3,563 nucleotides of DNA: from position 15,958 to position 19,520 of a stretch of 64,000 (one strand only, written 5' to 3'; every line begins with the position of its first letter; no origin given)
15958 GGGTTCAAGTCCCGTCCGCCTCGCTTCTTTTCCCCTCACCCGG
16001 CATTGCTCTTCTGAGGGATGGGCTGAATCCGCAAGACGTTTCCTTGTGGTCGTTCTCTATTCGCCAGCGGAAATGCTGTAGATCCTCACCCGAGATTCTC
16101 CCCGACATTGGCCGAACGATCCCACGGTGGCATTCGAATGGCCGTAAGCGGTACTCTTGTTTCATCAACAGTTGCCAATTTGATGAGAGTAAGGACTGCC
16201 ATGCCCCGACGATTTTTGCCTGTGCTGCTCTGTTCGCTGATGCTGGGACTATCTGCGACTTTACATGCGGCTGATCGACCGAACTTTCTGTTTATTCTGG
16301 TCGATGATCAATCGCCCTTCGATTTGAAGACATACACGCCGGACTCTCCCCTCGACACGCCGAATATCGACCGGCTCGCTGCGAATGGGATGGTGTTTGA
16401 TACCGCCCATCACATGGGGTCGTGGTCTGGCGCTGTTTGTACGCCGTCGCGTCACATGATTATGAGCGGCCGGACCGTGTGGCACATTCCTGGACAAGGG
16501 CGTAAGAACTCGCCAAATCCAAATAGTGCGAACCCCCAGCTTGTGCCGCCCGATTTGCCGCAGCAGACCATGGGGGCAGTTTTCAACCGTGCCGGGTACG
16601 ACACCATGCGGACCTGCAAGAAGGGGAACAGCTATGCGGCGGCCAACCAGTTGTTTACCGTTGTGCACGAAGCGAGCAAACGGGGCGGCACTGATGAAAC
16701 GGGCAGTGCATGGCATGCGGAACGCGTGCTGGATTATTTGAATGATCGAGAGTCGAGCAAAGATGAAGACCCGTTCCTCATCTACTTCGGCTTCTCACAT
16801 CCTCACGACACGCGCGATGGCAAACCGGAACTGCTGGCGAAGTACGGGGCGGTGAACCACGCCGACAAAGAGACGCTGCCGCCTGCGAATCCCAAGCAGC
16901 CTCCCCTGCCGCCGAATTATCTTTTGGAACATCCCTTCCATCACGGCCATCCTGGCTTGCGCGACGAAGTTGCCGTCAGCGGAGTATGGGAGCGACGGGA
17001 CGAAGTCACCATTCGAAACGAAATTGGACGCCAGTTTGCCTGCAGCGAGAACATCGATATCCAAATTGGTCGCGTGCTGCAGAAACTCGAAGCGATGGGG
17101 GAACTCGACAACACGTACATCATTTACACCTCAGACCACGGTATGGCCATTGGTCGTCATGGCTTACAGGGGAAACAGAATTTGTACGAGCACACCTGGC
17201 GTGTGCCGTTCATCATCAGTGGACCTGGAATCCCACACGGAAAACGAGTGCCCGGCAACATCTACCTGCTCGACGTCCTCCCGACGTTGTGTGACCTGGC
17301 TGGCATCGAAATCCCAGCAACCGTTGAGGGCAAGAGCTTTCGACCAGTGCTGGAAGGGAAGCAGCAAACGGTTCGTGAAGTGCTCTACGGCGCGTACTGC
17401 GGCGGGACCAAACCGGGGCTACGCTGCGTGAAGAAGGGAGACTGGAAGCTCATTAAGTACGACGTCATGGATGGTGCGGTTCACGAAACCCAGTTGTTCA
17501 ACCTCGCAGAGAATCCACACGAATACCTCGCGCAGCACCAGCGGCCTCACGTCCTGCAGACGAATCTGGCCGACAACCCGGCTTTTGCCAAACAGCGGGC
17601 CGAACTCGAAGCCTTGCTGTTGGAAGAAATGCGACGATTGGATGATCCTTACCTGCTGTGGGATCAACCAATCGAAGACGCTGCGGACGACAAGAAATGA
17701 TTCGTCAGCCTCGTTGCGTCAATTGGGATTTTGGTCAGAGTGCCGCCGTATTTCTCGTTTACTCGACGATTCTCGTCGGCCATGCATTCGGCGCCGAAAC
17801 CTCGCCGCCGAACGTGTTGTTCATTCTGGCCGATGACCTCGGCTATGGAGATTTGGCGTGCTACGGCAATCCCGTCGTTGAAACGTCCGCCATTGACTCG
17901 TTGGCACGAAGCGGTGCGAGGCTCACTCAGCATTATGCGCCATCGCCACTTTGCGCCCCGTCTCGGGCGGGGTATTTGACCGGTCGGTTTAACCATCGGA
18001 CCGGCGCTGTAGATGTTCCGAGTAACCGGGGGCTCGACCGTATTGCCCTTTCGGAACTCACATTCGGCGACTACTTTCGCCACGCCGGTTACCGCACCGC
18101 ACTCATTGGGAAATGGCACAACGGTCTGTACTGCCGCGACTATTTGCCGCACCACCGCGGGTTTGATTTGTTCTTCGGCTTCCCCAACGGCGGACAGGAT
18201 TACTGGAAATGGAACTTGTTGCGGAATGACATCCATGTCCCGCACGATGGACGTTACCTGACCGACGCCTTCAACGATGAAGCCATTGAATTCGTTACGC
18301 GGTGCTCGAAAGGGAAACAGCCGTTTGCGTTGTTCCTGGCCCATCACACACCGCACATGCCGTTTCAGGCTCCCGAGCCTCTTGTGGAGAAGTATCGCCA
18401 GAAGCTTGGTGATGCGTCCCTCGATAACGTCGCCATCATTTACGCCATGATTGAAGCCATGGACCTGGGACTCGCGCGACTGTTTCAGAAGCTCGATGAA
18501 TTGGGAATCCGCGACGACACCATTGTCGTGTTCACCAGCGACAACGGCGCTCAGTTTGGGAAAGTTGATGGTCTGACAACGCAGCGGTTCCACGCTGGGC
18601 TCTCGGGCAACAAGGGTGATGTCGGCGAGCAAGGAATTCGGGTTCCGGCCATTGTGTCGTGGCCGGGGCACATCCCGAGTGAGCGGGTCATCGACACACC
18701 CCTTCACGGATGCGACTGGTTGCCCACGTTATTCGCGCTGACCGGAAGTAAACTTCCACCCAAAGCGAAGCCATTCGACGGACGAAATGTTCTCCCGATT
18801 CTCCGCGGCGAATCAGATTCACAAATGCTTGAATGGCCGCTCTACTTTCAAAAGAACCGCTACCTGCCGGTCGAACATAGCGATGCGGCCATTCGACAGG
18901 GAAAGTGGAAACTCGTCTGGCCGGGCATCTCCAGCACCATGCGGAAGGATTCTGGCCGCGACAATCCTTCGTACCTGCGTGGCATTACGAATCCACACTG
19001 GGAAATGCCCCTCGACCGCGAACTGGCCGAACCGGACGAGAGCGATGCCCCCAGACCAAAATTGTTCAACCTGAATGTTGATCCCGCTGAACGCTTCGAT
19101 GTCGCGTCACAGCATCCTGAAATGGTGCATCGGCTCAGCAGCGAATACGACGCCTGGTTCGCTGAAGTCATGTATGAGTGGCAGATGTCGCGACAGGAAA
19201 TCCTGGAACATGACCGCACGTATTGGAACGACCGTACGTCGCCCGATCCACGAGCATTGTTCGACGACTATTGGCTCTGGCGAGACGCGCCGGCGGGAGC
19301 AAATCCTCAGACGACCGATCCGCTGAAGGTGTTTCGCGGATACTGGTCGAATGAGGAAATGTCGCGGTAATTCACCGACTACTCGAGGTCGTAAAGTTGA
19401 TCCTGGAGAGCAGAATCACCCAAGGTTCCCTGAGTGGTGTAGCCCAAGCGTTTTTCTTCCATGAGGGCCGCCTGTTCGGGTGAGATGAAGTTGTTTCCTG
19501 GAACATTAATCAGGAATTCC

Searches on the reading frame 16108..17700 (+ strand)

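Call 30: search_protein_families(library=pfam, proteins=[window:16108-17700:+], max_evalue=0.001)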
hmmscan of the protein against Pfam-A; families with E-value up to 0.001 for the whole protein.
window:16108-17700:+ (530 aa): 3 families
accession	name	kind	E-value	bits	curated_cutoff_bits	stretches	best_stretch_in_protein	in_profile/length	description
PF00884.28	Sulfatase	-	9.7e-39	133.9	25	1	58-400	1-301/301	Sulfatase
PF16347.10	SGSH_C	-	5e-15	56.4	29.3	1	349-480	1-135/154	N-sulphoglucosamine sulphohydrolase, C-terminal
PF01676.23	Metalloenzyme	-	6.1e-05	23.1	24.3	1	298-401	158-251/252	Metalloenzyme superfamily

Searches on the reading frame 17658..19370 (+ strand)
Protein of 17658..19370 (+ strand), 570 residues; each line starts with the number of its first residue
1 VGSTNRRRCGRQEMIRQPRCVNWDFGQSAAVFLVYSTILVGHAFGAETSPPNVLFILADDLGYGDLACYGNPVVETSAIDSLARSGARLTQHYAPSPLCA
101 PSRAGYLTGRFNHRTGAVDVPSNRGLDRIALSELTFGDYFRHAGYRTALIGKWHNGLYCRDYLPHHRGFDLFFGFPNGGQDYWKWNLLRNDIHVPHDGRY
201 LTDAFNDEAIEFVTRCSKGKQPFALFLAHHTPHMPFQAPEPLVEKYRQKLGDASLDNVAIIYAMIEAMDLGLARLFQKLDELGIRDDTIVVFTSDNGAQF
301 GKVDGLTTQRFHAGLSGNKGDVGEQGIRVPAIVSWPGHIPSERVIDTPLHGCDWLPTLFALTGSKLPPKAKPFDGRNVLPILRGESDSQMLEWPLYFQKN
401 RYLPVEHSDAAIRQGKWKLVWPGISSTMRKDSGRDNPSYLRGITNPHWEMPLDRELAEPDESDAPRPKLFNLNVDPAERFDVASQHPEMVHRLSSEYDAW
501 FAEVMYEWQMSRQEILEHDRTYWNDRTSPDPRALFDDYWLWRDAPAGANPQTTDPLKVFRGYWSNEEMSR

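Call 30: search_protein_families(library=pfam, proteins=[window:17658-19370:+], max_evalue=0.001)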
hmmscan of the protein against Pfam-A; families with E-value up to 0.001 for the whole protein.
window:17658-19370:+ (570 aa): 4 families
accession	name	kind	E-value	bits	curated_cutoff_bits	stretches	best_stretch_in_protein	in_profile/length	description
PF00884.28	Sulfatase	-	2.5e-62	211.4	25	1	51-363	1-300/301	Sulfatase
PF16347.10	SGSH_C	-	6.4e-06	26.8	29.3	1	324-420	13-107/154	N-sulphoglucosamine sulphohydrolase, C-terminal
PF14707.11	Sulfatase_C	-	5.7e-05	24.1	30.9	1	410-516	15-109/127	C-terminal region of aryl-sulfatase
PF02995.22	DUF229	-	0.00052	19.3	25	1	262-310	307-355/496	Protein of unknown function (DUF229)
